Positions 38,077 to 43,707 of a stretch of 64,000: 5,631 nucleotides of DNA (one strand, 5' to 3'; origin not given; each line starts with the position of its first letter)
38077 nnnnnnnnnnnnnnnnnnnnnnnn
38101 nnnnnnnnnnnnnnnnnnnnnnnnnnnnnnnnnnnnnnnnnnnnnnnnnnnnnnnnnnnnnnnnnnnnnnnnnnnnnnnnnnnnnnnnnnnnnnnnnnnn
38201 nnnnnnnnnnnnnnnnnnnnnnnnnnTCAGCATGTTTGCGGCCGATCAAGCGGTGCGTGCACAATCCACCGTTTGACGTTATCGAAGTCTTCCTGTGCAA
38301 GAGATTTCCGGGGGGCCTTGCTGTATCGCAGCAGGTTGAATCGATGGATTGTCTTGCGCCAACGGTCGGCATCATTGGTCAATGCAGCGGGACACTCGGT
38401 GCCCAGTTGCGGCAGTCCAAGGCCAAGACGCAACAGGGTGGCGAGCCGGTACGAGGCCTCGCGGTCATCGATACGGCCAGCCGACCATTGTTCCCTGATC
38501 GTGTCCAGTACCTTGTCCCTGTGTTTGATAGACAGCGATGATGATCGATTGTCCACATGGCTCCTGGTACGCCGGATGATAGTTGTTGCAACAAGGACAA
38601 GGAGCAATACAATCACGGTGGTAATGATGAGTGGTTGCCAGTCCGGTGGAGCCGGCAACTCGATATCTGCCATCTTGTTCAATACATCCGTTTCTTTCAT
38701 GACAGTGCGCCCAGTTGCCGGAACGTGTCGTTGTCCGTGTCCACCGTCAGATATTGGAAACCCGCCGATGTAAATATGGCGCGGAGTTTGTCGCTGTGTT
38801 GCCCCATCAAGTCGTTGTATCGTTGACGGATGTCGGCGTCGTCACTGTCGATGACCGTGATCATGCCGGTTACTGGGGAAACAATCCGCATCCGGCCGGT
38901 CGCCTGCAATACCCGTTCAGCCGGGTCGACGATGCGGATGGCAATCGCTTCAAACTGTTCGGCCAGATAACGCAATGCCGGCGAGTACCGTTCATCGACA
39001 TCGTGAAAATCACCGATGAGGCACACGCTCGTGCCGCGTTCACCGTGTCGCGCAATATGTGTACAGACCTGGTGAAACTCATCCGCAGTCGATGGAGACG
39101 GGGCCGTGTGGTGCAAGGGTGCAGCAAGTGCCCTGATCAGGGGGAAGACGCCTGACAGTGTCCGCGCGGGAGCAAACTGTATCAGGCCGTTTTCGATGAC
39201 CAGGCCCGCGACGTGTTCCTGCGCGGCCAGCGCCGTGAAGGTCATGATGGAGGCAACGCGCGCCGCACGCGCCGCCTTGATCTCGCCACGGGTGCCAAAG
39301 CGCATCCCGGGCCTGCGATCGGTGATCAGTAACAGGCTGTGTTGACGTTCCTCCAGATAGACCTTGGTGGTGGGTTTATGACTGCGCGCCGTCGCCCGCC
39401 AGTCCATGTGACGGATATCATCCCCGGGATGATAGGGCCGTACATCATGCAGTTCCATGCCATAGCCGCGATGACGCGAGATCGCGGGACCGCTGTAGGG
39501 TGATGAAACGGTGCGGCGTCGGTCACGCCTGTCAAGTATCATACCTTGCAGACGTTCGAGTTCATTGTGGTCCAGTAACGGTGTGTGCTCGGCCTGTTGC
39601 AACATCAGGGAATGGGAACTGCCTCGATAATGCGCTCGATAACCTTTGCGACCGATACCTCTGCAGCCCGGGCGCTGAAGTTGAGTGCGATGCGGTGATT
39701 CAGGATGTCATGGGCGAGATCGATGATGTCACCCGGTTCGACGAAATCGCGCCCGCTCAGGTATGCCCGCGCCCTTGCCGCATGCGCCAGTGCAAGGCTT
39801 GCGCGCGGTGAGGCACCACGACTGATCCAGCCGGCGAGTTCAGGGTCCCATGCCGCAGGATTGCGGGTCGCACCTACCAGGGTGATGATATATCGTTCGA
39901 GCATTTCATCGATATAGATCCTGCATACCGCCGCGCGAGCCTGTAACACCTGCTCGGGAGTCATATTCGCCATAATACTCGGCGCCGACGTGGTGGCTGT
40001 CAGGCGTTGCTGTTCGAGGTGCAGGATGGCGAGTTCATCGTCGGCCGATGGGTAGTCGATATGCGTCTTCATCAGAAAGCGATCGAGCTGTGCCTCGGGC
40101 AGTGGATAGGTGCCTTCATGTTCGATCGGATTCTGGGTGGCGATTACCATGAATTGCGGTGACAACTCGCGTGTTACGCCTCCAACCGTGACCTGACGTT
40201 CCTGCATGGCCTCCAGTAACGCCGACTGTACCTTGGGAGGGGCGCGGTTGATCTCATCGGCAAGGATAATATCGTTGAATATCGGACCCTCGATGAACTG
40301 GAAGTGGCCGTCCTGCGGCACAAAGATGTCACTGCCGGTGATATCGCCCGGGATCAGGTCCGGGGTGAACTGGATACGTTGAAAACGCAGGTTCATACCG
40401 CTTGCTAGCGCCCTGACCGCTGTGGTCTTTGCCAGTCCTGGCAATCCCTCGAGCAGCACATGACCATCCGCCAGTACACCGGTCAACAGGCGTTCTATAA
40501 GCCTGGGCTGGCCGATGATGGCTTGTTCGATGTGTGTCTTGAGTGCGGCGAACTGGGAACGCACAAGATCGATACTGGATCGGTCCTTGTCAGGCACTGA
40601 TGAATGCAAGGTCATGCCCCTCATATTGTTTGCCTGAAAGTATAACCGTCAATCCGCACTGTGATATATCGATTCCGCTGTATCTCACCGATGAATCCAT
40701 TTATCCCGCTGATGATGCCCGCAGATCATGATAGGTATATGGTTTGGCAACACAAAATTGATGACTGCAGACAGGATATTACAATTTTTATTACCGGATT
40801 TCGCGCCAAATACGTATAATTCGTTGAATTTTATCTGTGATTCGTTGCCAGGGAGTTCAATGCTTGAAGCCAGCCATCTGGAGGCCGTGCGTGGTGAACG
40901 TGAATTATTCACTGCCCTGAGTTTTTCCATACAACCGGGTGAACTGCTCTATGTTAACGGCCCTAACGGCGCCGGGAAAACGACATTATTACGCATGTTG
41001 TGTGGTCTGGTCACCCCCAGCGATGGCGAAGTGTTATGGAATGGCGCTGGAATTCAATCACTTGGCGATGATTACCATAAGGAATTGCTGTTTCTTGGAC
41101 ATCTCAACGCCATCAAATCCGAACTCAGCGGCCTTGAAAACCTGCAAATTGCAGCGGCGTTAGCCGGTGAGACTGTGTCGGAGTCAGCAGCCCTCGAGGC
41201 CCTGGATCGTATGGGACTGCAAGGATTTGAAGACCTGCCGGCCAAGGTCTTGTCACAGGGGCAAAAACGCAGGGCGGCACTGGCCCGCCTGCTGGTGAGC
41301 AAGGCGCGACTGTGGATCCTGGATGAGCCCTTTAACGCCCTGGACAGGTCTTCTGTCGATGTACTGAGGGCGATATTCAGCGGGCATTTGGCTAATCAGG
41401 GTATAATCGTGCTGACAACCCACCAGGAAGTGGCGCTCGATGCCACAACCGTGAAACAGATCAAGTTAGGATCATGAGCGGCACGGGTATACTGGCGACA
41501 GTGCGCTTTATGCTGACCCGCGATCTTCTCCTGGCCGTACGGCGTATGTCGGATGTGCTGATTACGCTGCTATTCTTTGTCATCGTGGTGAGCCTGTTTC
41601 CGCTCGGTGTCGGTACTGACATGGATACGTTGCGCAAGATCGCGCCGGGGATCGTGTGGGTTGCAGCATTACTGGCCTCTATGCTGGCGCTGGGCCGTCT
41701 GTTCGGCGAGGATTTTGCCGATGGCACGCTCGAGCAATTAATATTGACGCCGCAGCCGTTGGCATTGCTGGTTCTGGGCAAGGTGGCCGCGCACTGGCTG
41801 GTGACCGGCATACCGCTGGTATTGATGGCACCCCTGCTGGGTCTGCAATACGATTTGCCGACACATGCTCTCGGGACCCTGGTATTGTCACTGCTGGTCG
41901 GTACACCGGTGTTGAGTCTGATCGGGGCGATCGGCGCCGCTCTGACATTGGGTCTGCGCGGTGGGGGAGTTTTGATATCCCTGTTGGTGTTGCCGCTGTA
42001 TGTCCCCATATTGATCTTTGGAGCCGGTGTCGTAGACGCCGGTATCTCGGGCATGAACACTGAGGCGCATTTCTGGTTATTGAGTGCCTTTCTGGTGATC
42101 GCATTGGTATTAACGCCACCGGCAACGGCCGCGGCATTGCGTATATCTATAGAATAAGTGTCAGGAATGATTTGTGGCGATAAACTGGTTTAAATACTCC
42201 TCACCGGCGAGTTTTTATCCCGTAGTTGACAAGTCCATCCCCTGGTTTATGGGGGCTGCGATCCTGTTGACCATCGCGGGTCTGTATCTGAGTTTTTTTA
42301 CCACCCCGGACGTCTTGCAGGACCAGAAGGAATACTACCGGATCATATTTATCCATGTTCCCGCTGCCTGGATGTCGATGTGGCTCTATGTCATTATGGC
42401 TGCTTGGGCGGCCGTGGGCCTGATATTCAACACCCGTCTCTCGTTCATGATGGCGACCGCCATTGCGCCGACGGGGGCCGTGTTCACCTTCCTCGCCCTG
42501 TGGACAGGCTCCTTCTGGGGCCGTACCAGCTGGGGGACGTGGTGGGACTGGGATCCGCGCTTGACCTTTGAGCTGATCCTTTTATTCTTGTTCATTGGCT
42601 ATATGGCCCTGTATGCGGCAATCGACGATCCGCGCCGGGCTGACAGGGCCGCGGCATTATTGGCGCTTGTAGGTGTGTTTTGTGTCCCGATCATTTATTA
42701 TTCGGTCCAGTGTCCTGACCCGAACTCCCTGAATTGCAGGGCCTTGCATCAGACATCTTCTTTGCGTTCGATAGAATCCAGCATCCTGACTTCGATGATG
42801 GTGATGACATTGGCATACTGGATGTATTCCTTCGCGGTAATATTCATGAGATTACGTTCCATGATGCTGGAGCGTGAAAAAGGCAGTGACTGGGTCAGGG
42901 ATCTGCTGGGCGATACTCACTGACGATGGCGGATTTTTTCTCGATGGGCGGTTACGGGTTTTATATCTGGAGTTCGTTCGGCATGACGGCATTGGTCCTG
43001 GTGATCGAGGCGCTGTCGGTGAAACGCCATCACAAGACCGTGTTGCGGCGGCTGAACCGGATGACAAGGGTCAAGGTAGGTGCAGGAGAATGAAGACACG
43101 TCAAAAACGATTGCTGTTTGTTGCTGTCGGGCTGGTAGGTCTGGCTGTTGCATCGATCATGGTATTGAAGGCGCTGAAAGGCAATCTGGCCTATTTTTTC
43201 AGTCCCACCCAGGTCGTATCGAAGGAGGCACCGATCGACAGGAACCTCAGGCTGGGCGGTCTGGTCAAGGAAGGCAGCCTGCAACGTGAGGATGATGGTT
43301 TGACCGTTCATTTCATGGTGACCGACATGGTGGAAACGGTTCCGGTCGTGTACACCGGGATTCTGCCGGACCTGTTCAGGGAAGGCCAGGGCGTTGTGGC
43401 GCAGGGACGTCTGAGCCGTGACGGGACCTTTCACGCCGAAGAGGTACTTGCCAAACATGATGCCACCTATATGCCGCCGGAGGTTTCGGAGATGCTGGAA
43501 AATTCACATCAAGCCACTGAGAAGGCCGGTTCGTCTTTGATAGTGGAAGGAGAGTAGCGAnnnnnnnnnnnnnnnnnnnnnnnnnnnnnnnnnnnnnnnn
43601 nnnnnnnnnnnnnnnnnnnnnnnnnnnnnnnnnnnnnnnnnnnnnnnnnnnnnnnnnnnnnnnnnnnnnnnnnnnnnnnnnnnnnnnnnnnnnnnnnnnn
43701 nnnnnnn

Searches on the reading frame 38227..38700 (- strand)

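Call 85: search_protein_families(library=pfam, proteins=[window:38227-38700:-], max_evalue=0.00001)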
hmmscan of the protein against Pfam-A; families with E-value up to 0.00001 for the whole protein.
window:38227-38700:- (157 aa): 1 family
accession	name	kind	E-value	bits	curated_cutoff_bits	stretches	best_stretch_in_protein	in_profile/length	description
PF14316.11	DUF4381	-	6.6e-06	26.9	27.2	0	9-91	2-77/145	Domain of unknown function (DUF4381)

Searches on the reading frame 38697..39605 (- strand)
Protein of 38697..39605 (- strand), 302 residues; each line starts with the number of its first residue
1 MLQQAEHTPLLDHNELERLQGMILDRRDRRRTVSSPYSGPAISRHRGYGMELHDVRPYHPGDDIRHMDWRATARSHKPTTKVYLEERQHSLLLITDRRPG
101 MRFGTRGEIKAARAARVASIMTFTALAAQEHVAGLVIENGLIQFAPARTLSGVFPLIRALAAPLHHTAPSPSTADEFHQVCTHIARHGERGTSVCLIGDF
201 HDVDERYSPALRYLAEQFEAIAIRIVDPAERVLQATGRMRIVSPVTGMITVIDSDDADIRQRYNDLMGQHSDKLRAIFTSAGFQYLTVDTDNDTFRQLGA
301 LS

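Call 85: search_protein_families(library=pfam, proteins=[window:38697-39605:-], max_evalue=0.00001)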
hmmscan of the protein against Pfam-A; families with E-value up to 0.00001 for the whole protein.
window:38697-39605:- (302 aa): 1 family
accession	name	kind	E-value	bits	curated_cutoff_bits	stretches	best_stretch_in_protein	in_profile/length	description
PF01882.25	DUF58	-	1.1e-37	129.8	23.4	1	54-271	1-214/216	Protein of unknown function DUF58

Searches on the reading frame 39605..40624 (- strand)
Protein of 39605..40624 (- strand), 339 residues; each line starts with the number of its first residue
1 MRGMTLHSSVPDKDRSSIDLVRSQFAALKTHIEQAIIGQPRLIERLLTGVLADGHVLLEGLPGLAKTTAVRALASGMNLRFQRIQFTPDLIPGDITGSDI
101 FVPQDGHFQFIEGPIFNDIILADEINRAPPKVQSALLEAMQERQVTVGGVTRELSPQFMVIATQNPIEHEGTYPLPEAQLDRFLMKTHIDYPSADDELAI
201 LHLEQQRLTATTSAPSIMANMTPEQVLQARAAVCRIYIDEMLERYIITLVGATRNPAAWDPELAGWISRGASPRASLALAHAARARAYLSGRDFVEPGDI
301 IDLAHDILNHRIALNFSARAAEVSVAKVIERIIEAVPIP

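Call 85: search_protein_families(library=pfam, proteins=[window:39605-40624:-], max_evalue=0.00001)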
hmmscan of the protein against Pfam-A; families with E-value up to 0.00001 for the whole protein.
window:39605-40624:- (339 aa): 5 families
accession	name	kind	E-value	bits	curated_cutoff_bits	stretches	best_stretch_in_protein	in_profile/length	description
PF07726.17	AAA_3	-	2e-63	212.5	27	1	55-185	1-131/131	ATPase family associated with various cellular activities (AAA)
PF17863.7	AAA_lid_2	-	1.2e-17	63.8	22.7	1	268-332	10-74/74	AAA lid domain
PF07728.20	AAA_5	-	1.8e-14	54.4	22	1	55-183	1-139/139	AAA domain (dynein-related subfamily)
PF20030.5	bpMoxR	-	1.7e-13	50.5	27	1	28-202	6-179/205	MoxR domain in the MoxR-vWA-beta-propeller ternary systems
PF00004.35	AAA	-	8.2e-06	26.7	21.2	0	56-168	1-112/131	ATPase family associated with various cellular activities (AAA)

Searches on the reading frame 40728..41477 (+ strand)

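Call 85: search_protein_families(library=pfam, proteins=[window:40728-41477:+], max_evalue=0.00001)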
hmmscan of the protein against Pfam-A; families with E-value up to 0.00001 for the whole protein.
window:40728-41477:+ (249 aa): 2 families
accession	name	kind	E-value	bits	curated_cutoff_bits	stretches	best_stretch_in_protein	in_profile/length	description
PF00005.33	ABC_tran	-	3.5e-30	105.8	25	1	63-203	3-137/137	ABC transporter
PF13304.12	AAA_21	-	4.6e-07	30.6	27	0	170-237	233-303/304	AAA domain, putative AbiEii toxin, Type IV TA system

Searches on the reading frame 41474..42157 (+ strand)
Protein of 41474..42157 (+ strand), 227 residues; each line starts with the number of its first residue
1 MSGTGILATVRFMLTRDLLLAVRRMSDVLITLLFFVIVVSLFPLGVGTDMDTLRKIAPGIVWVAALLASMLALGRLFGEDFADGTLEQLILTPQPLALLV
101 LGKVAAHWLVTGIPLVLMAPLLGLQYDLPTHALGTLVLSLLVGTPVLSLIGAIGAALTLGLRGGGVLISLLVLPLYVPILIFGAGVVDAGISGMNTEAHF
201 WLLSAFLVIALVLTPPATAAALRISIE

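Call 85: search_protein_families(library=pfam, proteins=[window:41474-42157:+], max_evalue=0.00001)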
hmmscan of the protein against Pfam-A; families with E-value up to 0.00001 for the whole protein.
window:41474-42157:+ (227 aa): 1 family
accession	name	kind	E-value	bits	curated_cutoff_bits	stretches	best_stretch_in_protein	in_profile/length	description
PF03379.19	CcmB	-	1.1e-75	254.2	24.9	1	13-224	4-215/215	CcmB protein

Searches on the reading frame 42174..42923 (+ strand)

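Call 85: search_protein_families(library=pfam, proteins=[window:42174-42923:+], max_evalue=0.00001)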
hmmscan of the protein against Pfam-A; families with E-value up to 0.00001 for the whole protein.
window:42174-42923:+ (249 aa): 1 family
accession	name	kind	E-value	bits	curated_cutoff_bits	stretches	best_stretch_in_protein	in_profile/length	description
PF01578.25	Cytochrom_C_asm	-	2.2e-31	109.6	29.9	1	20-179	27-205/212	Cytochrome C assembly protein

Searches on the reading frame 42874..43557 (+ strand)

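Call 85: search_protein_families(library=pfam, proteins=[window:42874-43557:+], max_evalue=0.00001)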
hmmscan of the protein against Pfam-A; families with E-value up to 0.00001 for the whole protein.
window:42874-43557:+ (227 aa): 1 family
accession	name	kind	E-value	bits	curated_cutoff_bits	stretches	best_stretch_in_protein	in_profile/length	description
PF03100.22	CcmE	-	1.3e-37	128.6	24.6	1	106-202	2-99/99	CcmE domain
